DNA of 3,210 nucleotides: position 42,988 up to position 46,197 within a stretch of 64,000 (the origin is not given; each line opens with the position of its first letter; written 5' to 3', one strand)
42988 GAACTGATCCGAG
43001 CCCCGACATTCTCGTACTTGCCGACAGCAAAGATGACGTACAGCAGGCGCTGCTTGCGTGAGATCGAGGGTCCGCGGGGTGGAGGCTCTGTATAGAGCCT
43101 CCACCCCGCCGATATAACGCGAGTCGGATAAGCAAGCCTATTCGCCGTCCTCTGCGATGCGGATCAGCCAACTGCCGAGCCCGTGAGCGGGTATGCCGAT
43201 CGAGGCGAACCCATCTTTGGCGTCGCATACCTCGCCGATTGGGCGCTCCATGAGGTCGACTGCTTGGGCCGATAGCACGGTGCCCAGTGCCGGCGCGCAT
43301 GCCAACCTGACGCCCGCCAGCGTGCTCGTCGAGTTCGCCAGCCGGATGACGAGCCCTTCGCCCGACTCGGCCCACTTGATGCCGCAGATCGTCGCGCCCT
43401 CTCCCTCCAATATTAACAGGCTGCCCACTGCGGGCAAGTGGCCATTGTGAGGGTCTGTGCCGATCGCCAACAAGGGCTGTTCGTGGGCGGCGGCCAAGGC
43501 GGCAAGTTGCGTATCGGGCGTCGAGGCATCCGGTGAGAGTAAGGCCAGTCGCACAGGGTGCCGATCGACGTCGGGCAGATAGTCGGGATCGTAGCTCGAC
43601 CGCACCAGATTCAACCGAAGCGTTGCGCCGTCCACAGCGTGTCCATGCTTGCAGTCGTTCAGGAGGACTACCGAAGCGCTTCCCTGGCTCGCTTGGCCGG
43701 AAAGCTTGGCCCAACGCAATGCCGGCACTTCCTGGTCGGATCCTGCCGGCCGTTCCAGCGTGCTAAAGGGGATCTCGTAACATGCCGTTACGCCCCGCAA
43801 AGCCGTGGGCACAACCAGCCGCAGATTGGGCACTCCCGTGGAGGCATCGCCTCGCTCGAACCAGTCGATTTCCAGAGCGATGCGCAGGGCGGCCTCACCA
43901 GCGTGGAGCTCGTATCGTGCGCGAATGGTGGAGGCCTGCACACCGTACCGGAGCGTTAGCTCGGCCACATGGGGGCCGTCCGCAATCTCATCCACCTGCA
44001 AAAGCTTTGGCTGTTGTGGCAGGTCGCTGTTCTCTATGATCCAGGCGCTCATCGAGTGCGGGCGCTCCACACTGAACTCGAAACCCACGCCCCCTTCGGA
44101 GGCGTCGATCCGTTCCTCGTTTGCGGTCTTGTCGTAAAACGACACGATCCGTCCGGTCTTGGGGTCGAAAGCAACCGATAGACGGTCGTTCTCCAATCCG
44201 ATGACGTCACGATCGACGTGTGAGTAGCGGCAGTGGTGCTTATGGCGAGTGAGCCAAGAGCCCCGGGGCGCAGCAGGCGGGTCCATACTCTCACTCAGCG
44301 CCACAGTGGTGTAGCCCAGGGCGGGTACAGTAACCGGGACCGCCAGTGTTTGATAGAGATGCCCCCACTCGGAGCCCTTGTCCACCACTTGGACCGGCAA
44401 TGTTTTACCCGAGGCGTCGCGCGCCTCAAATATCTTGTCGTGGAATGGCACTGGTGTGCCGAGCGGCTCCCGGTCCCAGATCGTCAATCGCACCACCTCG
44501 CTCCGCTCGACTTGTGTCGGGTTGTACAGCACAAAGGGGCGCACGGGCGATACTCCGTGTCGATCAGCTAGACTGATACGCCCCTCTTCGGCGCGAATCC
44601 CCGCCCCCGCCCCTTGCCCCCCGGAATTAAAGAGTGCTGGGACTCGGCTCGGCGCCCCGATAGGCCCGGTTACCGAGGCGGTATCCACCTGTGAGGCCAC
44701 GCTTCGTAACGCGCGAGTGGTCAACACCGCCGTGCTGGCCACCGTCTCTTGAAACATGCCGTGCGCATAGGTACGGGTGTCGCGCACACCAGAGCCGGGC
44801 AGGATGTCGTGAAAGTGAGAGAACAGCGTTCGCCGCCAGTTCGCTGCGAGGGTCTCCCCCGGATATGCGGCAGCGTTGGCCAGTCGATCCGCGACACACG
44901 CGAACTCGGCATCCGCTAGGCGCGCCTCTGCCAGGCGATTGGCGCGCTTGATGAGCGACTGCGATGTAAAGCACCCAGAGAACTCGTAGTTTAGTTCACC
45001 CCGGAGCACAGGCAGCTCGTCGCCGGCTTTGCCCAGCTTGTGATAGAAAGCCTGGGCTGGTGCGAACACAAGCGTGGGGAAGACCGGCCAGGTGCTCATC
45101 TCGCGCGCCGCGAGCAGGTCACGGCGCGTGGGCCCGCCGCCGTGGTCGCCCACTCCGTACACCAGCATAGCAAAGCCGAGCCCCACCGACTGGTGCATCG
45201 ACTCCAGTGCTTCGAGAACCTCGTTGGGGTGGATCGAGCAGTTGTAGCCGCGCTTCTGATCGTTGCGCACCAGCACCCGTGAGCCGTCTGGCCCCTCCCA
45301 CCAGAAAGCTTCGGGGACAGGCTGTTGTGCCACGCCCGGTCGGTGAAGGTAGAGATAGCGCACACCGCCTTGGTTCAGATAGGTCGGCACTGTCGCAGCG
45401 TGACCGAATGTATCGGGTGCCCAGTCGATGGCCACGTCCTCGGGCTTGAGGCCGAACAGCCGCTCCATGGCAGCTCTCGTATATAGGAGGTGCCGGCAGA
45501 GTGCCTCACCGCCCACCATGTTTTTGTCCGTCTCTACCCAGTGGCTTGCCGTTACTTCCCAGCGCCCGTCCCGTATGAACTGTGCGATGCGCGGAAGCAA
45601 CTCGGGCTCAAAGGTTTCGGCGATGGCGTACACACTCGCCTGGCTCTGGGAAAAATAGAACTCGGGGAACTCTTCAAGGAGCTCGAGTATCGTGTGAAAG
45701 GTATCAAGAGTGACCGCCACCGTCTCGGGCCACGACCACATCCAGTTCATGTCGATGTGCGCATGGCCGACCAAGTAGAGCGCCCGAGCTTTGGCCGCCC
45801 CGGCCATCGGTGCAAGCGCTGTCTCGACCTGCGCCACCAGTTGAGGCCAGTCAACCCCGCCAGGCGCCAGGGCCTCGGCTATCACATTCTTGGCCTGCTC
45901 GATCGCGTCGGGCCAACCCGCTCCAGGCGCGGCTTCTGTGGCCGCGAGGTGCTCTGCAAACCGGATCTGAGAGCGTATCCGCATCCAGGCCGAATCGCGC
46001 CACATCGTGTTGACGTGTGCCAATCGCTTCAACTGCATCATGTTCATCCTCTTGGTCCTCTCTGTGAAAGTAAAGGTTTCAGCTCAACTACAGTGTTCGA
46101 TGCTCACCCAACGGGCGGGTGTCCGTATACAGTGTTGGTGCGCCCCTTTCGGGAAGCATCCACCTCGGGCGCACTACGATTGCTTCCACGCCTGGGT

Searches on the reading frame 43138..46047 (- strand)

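Call 39: search_protein_families(library=pfam, proteins=[window:43138-46047:-], max_evalue=0.00001)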
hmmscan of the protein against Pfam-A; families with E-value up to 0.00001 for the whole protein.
window:43138-46047:- (969 aa): 3 families
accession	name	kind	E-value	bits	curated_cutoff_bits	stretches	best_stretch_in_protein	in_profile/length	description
PF01074.27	Glyco_hydro_38N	-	9.3e-51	173.2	25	1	90-345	2-266/270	Glycosyl hydrolases family 38 N-terminal domain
PF07748.19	Glyco_hydro_38C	-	4.5e-30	105.9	25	1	618-823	1-205/206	Glycosyl hydrolases family 38 C-terminal domain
PF09261.16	Alpha-mann_mid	-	2.2e-14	53.7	31.1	1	356-448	3-94/96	Alpha mannosidase middle domain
